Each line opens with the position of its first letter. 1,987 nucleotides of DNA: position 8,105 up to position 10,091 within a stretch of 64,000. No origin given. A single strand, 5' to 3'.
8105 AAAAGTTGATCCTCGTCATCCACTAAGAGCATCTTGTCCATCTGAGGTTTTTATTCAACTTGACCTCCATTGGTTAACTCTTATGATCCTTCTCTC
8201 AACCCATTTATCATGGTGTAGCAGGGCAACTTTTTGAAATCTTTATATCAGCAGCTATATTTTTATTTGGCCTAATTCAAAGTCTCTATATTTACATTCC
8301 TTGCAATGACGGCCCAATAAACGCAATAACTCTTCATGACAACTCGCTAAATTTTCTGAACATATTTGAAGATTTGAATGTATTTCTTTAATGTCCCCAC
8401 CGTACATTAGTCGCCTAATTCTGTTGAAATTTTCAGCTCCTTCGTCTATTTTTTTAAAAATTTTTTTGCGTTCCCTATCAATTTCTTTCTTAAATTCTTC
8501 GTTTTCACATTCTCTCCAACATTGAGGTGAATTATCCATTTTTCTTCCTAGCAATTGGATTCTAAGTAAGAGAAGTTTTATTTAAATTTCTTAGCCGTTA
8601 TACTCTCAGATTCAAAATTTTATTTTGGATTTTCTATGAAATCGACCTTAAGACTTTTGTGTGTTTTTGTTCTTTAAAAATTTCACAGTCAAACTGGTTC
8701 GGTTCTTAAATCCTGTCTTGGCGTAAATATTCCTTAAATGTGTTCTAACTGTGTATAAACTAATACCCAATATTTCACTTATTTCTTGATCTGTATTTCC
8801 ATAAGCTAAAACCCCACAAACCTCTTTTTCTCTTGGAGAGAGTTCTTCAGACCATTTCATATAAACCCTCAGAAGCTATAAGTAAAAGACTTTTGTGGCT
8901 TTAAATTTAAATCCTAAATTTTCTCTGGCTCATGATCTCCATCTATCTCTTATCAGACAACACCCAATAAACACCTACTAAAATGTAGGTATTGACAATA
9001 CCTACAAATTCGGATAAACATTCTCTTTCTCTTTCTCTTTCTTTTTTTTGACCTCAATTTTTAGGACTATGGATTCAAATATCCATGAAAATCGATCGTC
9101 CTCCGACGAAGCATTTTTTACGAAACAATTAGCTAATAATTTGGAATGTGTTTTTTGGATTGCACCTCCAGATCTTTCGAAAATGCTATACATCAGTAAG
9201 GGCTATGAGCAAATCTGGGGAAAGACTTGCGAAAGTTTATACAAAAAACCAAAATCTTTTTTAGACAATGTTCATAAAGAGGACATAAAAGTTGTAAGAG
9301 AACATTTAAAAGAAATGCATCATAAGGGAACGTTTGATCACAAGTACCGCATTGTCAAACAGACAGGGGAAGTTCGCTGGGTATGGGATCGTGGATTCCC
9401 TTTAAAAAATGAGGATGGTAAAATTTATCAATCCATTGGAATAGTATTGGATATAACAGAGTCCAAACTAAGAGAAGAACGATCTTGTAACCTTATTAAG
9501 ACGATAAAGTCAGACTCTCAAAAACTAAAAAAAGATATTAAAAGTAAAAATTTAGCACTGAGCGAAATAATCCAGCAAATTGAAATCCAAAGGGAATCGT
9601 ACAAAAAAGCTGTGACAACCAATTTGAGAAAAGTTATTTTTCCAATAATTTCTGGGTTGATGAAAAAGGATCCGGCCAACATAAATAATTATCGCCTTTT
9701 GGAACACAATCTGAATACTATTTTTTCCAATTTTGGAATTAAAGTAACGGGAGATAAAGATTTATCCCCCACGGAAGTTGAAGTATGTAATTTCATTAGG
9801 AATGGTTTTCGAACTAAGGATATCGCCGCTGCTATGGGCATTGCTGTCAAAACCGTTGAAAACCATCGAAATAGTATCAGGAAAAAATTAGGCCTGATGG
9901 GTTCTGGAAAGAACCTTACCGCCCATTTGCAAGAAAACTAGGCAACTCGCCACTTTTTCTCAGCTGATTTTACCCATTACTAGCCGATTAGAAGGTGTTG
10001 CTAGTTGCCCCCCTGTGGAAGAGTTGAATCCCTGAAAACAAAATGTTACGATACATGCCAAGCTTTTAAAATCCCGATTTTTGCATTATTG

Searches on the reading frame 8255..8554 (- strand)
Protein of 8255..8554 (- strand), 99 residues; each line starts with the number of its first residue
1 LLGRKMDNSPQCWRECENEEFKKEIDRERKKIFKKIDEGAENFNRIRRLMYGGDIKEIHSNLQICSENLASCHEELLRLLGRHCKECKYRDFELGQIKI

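Call 3: search_protein_families(library=pfam, proteins=[window:8255-8554:-], max_evalue=0.01)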
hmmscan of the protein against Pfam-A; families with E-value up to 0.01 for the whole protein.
window:8255-8554:- (99 aa): 0 families

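Call 4: search_protein_families(library=ncbifam, proteins=[window:8255-8554:-], max_evalue=0.01)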
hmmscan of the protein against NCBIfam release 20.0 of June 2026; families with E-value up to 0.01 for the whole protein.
window:8255-8554:- (99 aa): 0 families

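Call 14: find_homologous_proteins(query=window:8255-8539:-, max_evalue=0.001)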
Query window:8255-8539:- (94 aa): 1 proteins with E <= 0.001 among 11 candidates.
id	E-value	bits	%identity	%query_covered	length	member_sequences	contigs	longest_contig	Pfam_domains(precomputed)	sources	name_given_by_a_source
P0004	5.1e-57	208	100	100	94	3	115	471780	-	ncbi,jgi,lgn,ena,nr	ncbi:MAG: hypothetical protein HN472_12280 [Nitrospina sp.]|jgi:hypothetical protein|nr:hypothetical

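Call 44: search_protein_representatives(protein=window:8255-8539:-)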
Query: 94 residues. Proteins with E-value up to 0.001 (for the whole library): 6; up to 1e-10: 2; up to 1e-30: 0. The best 6 are listed.
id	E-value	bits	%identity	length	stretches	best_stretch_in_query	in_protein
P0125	2.1e-21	92.1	44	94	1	3-93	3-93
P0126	4.9e-16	74.9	46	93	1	3-85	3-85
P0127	3.2e-10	56.2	46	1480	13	45-64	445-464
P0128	5.7e-10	55.5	36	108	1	5-89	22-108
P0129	6.2e-08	48.9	30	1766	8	14-75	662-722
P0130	1.9e-04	37.8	36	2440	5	46-77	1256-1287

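Call 46: find_encoding_contigs(protein=P0125, flank=6000, max_places=2)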
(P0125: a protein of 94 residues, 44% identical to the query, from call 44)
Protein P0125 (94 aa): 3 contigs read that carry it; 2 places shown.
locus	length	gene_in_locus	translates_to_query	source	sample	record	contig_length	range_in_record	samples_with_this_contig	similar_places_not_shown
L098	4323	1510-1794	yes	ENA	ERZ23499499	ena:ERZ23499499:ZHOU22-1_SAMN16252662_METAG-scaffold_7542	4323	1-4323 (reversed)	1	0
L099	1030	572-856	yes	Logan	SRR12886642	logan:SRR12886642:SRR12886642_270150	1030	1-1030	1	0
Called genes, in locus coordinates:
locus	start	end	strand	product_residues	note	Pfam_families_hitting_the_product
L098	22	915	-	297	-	PF13557:Phenol_MetA_deg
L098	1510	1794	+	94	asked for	-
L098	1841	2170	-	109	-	PF02694:UPF0060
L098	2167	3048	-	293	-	PF00561:Abhydrolase_1, PF12146:Hydrolase_4 (weak), PF12697:Abhydrolase_6, PF00561:Abhydrolase_1 (weak)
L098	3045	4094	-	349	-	PF00108:Thiolase_N (weak), PF08545:ACP_syn_III (weak), PF08541:ACP_syn_III_C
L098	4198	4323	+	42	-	?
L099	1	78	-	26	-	?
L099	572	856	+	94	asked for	-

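Call 47: find_encoding_contigs(protein=P0126, flank=6000, max_places=2)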
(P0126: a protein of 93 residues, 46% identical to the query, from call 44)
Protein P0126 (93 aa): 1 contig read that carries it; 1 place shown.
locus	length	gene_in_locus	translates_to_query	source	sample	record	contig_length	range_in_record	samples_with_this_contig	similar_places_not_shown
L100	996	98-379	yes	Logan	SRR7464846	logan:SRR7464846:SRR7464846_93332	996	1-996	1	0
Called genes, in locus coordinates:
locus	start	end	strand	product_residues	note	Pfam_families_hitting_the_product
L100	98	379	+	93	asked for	-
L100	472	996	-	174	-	?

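Call 65: predict_structure(alignment_id=A2)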
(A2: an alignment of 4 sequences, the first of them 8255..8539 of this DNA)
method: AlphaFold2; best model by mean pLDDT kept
length: 94 residues; sequences in the alignment: 4
mean_pLDDT: 81.1   pTM: 0.64
mean pLDDT of the five models: 81.1, 80.8, 80.2, 80.0, 79.3
residues with pLDDT >= 90: 51; 70-90: 23; 50-70: 10; < 50: 10
segments of 3 or more residues with pLDDT < 50: 1-4, 91-94
pLDDT, mean of each block of 10 residues (from residue 1): 57 85 93 92 94 94 93 81 57 41
secondary structure, 60 per line:
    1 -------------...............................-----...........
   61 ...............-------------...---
elements in order: H14-44 H50-75

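Call 67: fold_search(model_id=the predicted structure, library=pdb)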
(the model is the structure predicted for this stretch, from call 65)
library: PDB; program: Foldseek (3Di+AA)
matches with E <= 10: 132; with E <= 0.001: 0
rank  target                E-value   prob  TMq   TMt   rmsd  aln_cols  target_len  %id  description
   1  5j2l_A                4.1e-01  0.66  0.32  0.40   4.8        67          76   28  De novo design of protein homo-oligomers with modular hydrogen bond network-mediated specificity (released 2016-05-25)
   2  6y07_MODEL_1_A        9.8e-01  0.97  0.57  0.36   1.4        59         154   17  Designing a Granulopoietic Protein by Topological Rescaffolding 1: Sohair (released 2020-03-18)
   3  5j73_A                1.2e+00  0.44  0.37  0.45   4.1        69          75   17  De novo design of protein homo-oligomers with modular hydrogen bond network-mediated specificity (released 2016-05-25)
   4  5j73_C                1.2e+00  0.41  0.37  0.45   4.0        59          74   25  De novo design of protein homo-oligomers with modular hydrogen bond network-mediated specificity (released 2016-05-25)
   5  3okq                  1.8e+00  0.72  0.50  0.39   2.3        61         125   16  Crystal structure of a core domain of yeast actin nucleation cofactor Bud6 (released 2011-09-14)
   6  5j0k_B                1.9e+00  0.82  0.53  0.67   3.4        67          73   16  De novo design of protein homo-oligomers with modular hydrogen bond network-mediated specificity (released 2016-05-25)
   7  5j0k_A                2.1e+00  0.91  0.57  0.71   1.2        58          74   14  De novo design of protein homo-oligomers with modular hydrogen bond network-mediated specificity (released 2016-05-25)
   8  8cwy_B                2.1e+00  0.91  0.56  0.71   1.3        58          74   16  Accurate computational design of genetically encoded 3D protein crystals (released 2023-11-01)
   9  4h63_H                2.1e+00  0.51  0.54  0.31   7.7        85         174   13  Structure of the Schizosaccharomyces pombe Mediator head module (released 2012-10-31)
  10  3aai_A                2.2e+00  0.89  0.52  0.61   1.4        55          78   14  X-ray crystal structure of CsoR from Thermus thermophilus HB8 (released 2010-04-28)
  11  6b87_B                2.5e+00  0.92  0.57  0.56   0.9        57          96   10  Crystal structure of transmembrane protein TMHC2_E (released 2018-03-14)
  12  4jav_A                2.5e+00  0.63  0.50  0.20   4.9        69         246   16  Structural basis of a rationally rewired protein-protein interface (HK853wt and RR468mutant V13P, L14I, I17M and N21V) (released 2013-09-04)
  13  9cte                  2.6e+00  0.87  0.55  0.47   1.2        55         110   20  De novo design of protein catalysts for new-to-nature reactions (released 2025-05-07)
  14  6wa9_M                2.6e+00  0.77  0.53  0.74   1.6        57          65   10  Structure of the Chlamydia pneumoniae CdsV and CdsO protein complex (released 2020-09-30)
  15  3csx_B                2.6e+00  0.77  0.52  0.66   1.6        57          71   14  Structural characterization of a protein in the DUF683 family- crystal structure of cce_0567 from the cyanobacterium C (released 2008-06-10)
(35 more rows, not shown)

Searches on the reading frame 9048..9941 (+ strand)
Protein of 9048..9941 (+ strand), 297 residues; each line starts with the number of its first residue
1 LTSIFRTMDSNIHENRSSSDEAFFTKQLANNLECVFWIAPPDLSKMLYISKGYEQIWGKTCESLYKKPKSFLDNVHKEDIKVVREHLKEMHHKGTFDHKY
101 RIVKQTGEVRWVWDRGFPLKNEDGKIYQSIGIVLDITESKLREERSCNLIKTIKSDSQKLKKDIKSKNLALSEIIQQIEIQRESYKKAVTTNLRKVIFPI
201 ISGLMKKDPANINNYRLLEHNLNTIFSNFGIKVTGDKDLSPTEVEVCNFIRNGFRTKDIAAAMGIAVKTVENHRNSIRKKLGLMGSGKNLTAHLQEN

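Call 3: search_protein_families(library=pfam, proteins=[window:9048-9941:+], max_evalue=0.01)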
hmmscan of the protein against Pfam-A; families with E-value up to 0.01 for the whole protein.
window:9048-9941:+ (297 aa): 5 families
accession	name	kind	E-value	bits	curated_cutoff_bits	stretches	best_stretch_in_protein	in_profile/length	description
PF08447.18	PAS_3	-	9.2e-19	67.9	25.6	1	47-133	2-89/89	PAS fold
PF00196.25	GerE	-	2.2e-11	43.7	23.5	1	239-283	3-47/57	Bacterial regulatory proteins, luxR family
PF08281.18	Sigma70_r4_2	-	0.00033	20.7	25.7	1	252-281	25-54/54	Sigma-70, region 4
PF13426.13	PAS_9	-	0.00073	20.2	27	1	48-138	15-103/103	PAS domain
PF08448.16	PAS_4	-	0.0022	18.6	23.1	1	46-140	17-109/110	PAS fold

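Call 4: search_protein_families(library=ncbifam, proteins=[window:9048-9941:+], max_evalue=0.01)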
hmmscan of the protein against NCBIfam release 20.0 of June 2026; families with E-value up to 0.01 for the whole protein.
window:9048-9941:+ (297 aa): 21 families
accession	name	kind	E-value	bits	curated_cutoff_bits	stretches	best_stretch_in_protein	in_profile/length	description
NF053781.1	cdiGMPphdstlr2612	equivalog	1.8e-10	39.1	1600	1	44-145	480-581/1268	Tlr1612 family c-di-GMP phosphodiesterase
TIGR00229.1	sensory_box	domain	8.6e-09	35.6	22.9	1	44-145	25-125/126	PAS domain S-box protein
NF041777.1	sens_FixL_Rhizob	equivalog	4.2e-08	32.3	850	1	48-145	20-117/485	sensor protein FixL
TIGR03541.1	reg_near_HchA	equivalog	5.2e-08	32.7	215.6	1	237-294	170-227/232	PA1136 family autoinducer-binding transcriptional regulator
NF052445.1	RespRegMctR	equivalog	6e-08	32.3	300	1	237-285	143-191/205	two-component system response regulator MctR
NF040749.1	tetrathio_RR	equivalog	1.1e-07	31.7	290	1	238-282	133-177/191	tetrathionate respiration response regulator TtrR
NF007298.0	PRK09776.1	equivalog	7.2e-07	27.5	1135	1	69-140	473-544/1111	diguanylate cyclase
NF008548.0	PRK11475.1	equivalog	3.5e-06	26.7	176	1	234-284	130-180/207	DNA-binding transcriptional activator BglJ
NF052573.1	HisKinEspAMyxo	equivalog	3.8e-06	25.2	1400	1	54-144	160-251/755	serine histidine kinase EspA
NF047608.1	LIC13292_fam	subfamily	3.9e-06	27.1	200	1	236-285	100-149/166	LIC13292 family transcriptional regulator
NF008098.0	PRK10840.1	equivalog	4.4e-06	26.3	235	1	147-283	68-195/216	response regulator transcription factor RcsB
NF041880.1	EPS_EpsF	equivalog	5.8e-06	25.1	900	1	27-140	148-261/492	response regulator EpsF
NF011896.0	PRK15369.1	equivalog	8.5e-06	25.5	242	1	224-282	135-193/211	two component system response regulator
TIGR03020.2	EpsA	equivalog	2.8e-05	23.9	170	1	236-283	188-235/247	XrtB/PEP-CTERM-associated transcriptional regulator EpsA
NF052366.1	photon_PedR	equivalog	0.00019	21.5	120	1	238-280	2-44/74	photosynthetic electron transport-dependent transcriptional regulator PedR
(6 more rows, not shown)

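Call 52: find_related_loci(query=window:9069-9941:+, collection=metagenome_contigs, flank=8000)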
Query window:9069-9941:+ (290 aa) in metagenome_contigs; peptide patterns used: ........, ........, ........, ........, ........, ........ (x = any residue, [..] = any of these).
599 stretches matched a pattern (row limit reached: there are more); 10 encode a relative of the query (tblastn E <= 1e-3); 10 distinct loci.
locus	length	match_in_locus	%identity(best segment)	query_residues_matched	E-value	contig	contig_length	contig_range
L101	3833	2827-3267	27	144-287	4e-13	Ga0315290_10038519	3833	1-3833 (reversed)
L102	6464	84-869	23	38-288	4e-12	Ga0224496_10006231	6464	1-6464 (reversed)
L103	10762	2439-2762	30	30-136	4e-10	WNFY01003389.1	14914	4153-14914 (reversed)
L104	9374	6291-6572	30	39-133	6e-9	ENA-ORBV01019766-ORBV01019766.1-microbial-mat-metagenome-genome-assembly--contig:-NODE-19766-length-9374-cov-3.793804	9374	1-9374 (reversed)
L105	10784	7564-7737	42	231-289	2e-8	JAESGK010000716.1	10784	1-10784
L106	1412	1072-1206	53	232-276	2e-8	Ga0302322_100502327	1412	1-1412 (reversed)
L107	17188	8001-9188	26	4-186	5e-8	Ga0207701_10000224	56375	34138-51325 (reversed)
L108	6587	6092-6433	27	23-137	5e-8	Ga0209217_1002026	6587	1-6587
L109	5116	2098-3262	26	19-186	1e-7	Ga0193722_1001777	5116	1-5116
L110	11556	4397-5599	25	19-191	5e-7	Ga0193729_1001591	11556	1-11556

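Call 59: search_solved_structures(query=window:9069-9941:+, max_evalue=0.001)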
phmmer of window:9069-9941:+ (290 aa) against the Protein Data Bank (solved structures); distinct sequences matched with E-value up to 0.001: 10.
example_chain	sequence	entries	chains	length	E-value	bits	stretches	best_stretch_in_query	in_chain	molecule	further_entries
3eeh_A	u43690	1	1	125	6.3e-15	58.8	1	19-130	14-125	putative light and redox sensing histidine kinase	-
3mr0_A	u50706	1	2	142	1.7e-11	47.6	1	23-137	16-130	Sensory box histidine kinase/response regulator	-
8a5r_AAA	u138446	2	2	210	4.3e-06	29.9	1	230-279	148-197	Light-activated DNA-binding protein EL222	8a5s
3p7n_A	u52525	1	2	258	6.5e-06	29.3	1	230-279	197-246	Sensor histidine kinase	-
3nja_A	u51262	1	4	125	5.2e-05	26.3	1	40-133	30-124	Probable GGDEF family protein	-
6eo2_A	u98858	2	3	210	0.00026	24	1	161-277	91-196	Transcriptional regulatory protein RcsB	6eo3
5o8y_A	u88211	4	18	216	0.00028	23.9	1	161-277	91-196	Transcriptional regulatory protein RcsB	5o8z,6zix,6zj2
5vxn_A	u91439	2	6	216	0.00028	23.9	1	161-277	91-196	Transcriptional regulatory protein RcsB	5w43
1p4w_A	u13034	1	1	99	0.00047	23.2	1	227-276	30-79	rcsB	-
3clo_A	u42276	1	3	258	0.00095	22.2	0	232-277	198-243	Transcriptional regulator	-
